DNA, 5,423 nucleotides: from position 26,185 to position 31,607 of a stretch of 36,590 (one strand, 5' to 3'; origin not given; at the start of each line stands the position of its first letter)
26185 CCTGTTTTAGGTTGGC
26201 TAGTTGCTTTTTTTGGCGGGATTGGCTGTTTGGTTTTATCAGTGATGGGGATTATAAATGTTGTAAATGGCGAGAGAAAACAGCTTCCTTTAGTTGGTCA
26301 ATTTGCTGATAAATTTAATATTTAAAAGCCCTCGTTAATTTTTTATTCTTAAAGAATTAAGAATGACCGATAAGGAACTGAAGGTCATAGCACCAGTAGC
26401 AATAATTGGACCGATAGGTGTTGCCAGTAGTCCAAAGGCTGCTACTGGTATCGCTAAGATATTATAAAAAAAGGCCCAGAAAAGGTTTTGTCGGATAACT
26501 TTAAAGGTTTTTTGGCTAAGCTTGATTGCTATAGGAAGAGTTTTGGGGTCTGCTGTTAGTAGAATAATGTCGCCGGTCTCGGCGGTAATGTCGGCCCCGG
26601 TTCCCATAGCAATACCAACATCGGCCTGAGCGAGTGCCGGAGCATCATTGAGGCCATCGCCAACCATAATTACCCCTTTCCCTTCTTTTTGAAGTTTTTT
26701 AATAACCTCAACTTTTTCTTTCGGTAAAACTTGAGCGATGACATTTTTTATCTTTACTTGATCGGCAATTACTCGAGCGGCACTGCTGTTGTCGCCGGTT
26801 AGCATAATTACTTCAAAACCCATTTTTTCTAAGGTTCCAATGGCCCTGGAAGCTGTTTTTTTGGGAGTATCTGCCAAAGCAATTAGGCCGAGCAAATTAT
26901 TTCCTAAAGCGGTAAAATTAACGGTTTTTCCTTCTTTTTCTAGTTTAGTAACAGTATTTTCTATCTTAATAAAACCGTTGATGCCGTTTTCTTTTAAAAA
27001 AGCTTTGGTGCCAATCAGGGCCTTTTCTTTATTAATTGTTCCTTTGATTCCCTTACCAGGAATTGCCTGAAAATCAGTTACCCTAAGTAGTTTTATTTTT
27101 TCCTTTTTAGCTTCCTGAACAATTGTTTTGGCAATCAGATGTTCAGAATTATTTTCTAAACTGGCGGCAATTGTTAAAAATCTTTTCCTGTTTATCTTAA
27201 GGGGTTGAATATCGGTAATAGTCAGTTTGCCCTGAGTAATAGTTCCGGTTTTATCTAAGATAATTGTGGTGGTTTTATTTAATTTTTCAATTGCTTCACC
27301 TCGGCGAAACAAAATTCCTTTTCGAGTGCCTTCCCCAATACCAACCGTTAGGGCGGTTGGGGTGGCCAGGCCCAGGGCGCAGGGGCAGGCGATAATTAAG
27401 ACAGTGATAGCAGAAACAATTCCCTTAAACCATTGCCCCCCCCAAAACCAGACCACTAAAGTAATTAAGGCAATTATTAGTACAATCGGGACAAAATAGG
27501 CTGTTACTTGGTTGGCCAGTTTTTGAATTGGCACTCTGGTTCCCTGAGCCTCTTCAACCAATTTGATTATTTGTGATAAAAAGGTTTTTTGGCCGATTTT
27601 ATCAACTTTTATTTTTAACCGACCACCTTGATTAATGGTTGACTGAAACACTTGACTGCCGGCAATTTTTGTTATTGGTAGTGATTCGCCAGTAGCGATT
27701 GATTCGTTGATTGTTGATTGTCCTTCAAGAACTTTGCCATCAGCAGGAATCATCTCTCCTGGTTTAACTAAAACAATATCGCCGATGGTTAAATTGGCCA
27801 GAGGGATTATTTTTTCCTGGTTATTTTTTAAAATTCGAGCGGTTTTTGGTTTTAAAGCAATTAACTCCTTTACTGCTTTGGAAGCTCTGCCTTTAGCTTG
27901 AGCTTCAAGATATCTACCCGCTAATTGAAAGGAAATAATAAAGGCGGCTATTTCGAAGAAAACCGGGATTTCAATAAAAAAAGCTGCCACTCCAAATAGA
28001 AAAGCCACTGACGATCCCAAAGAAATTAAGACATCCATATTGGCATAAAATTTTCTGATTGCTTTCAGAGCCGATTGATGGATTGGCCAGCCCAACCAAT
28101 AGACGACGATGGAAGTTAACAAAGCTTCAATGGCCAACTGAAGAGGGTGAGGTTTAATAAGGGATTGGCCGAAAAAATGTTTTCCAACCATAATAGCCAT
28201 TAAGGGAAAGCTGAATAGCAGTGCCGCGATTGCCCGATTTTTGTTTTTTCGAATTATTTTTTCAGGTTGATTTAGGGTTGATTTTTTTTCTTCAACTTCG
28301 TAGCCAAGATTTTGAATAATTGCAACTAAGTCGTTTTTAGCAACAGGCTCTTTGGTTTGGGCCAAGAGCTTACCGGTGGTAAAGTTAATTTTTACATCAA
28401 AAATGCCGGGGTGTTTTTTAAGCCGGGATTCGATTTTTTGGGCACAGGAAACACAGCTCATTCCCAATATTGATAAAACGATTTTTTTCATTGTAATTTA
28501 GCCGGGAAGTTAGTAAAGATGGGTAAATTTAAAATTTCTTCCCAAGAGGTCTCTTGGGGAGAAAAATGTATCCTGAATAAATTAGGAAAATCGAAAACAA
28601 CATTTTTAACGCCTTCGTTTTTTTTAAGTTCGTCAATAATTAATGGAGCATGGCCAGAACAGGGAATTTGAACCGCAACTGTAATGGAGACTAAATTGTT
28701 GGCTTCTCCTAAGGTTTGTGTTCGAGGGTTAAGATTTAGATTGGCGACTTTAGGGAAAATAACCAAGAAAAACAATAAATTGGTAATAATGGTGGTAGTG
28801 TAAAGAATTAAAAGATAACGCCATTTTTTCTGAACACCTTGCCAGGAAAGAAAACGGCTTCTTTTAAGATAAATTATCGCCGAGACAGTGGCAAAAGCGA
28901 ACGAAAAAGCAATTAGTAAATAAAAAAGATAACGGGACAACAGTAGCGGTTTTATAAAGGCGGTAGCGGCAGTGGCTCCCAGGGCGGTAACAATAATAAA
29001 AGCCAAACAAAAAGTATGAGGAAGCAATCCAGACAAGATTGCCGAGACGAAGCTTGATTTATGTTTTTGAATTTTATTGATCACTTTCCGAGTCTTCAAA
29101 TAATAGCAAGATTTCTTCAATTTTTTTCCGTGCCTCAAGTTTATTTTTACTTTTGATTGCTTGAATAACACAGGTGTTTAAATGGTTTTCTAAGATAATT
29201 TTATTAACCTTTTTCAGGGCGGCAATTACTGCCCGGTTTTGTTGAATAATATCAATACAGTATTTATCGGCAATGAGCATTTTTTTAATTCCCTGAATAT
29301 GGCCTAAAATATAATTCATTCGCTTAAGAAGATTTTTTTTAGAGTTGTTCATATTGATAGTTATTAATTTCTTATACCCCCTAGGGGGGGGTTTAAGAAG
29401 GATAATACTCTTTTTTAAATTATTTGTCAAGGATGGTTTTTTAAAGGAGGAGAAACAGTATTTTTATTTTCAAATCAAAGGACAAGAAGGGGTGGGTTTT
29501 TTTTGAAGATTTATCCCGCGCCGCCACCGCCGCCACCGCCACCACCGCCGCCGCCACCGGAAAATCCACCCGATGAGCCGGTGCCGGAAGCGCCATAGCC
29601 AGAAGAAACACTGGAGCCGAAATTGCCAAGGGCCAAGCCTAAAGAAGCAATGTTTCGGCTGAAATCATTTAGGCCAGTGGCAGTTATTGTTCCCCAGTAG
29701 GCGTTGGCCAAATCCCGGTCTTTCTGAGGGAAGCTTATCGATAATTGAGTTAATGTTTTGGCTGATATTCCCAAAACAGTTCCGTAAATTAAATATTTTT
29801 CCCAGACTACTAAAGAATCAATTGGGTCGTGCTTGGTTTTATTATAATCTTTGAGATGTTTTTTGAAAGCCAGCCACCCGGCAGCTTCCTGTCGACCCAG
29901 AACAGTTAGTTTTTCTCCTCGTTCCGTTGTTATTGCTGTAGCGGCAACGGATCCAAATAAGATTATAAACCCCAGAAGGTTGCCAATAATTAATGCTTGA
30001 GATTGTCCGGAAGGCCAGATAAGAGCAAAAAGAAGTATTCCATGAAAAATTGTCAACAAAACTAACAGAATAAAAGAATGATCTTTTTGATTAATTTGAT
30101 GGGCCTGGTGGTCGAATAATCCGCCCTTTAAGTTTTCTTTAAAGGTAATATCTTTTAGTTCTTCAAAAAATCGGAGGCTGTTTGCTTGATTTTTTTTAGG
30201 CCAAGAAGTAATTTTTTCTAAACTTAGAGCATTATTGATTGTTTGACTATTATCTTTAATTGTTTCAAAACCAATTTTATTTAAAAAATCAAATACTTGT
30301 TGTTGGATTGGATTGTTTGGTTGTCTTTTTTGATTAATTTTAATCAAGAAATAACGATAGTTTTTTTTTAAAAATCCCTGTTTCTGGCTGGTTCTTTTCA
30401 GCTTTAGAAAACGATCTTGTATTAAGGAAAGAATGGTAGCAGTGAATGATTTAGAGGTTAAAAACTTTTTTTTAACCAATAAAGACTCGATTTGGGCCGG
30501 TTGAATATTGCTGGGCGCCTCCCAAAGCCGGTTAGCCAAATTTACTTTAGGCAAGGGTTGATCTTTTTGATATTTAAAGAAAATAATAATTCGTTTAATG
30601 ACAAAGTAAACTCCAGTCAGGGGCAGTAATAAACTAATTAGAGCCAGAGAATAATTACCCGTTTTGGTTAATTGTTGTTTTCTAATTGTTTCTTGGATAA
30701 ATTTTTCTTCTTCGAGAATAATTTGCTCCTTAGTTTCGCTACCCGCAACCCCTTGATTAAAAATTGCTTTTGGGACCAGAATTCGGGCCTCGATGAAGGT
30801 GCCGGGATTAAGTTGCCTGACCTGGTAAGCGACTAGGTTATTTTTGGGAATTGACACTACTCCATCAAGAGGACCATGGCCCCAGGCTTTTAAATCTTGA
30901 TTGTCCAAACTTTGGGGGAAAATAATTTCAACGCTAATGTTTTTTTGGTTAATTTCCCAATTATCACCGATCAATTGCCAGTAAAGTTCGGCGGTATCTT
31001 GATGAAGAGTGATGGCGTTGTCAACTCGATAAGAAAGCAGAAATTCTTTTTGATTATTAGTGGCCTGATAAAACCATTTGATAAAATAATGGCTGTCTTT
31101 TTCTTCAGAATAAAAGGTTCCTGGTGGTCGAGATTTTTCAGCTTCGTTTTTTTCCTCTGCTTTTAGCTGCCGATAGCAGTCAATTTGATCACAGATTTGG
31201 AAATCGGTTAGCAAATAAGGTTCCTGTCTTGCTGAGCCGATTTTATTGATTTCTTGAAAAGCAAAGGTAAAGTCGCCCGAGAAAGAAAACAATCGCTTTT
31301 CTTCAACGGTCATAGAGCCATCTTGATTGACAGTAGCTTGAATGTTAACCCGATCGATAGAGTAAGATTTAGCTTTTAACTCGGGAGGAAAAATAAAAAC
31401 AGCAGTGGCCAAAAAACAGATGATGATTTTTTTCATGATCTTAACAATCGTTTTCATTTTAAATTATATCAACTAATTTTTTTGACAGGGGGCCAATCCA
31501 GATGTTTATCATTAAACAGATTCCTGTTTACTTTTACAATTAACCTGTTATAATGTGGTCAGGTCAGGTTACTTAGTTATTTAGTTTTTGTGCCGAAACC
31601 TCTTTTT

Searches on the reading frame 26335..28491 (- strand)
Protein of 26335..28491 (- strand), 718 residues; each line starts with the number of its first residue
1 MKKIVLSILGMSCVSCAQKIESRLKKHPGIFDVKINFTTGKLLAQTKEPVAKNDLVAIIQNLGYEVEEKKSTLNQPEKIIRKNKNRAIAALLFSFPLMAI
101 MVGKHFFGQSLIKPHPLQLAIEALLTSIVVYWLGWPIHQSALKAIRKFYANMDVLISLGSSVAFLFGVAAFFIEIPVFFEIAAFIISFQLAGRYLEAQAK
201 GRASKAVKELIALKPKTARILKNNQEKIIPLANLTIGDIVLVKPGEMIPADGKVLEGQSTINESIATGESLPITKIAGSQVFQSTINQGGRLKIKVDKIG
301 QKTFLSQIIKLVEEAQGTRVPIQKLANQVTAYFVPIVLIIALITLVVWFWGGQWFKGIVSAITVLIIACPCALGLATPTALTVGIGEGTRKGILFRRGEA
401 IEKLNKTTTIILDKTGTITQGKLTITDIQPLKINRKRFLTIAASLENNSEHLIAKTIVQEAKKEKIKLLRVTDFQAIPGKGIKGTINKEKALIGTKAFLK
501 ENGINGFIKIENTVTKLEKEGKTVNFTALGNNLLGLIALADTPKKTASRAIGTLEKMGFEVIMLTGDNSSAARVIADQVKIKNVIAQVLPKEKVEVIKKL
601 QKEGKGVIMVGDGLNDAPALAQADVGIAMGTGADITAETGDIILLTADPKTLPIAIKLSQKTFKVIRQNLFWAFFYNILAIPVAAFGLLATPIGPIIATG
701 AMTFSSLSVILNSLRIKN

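Call 39: search_protein_families(library=pfam, proteins=[window:26335-28491:-], max_evalue=0.0001)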
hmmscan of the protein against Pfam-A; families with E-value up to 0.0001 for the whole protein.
window:26335-28491:- (718 aa): 4 families
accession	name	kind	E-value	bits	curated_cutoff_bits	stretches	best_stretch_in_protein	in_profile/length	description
PF00122.25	E1-E2_ATPase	-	2e-59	200.6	28.1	1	213-390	2-180/181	E1-E2 ATPase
PF00702.32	Hydrolase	-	6.2e-32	112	26.4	1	408-624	2-191/191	haloacid dehalogenase-like hydrolase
PF00403.32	HMA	-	1.5e-11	44.9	24.8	1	6-65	2-62/62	Heavy-metal-associated domain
PF08282.18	Hydrolase_3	-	6.7e-06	26.5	20.9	0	596-644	195-243/255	haloacid dehalogenase-like hydrolase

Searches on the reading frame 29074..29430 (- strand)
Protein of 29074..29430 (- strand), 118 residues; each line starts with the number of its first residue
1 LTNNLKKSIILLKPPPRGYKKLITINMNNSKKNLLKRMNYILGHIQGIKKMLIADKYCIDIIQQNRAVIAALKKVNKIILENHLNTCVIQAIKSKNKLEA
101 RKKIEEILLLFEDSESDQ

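Call 39: search_protein_families(library=pfam, proteins=[window:29074-29430:-], max_evalue=0.0001)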
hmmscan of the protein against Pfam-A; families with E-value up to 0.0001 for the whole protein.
window:29074-29430:- (118 aa): 1 family
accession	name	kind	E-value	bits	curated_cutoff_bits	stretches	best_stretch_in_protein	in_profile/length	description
PF02583.22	Trns_repr_metal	-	1.3e-23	83.6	22.8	1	31-110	2-75/78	Metal-sensitive transcriptional repressor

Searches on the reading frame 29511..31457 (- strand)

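Call 39: search_protein_families(library=pfam, proteins=[window:29511-31457:-], max_evalue=0.0001)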
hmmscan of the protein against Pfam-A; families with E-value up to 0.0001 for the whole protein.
window:29511-31457:- (648 aa): 2 families
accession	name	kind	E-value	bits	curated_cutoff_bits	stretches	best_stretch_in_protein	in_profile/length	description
PF20990.2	DUF2207_C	-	3.8e-33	115.7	33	1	313-572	7-247/247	Predicted membrane protein (DUF2207) C-terminal domain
PF09972.14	DUF2207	-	2.7e-31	109.5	24.4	1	33-227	1-171/172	Predicted membrane protein (DUF2207) N-terminal domain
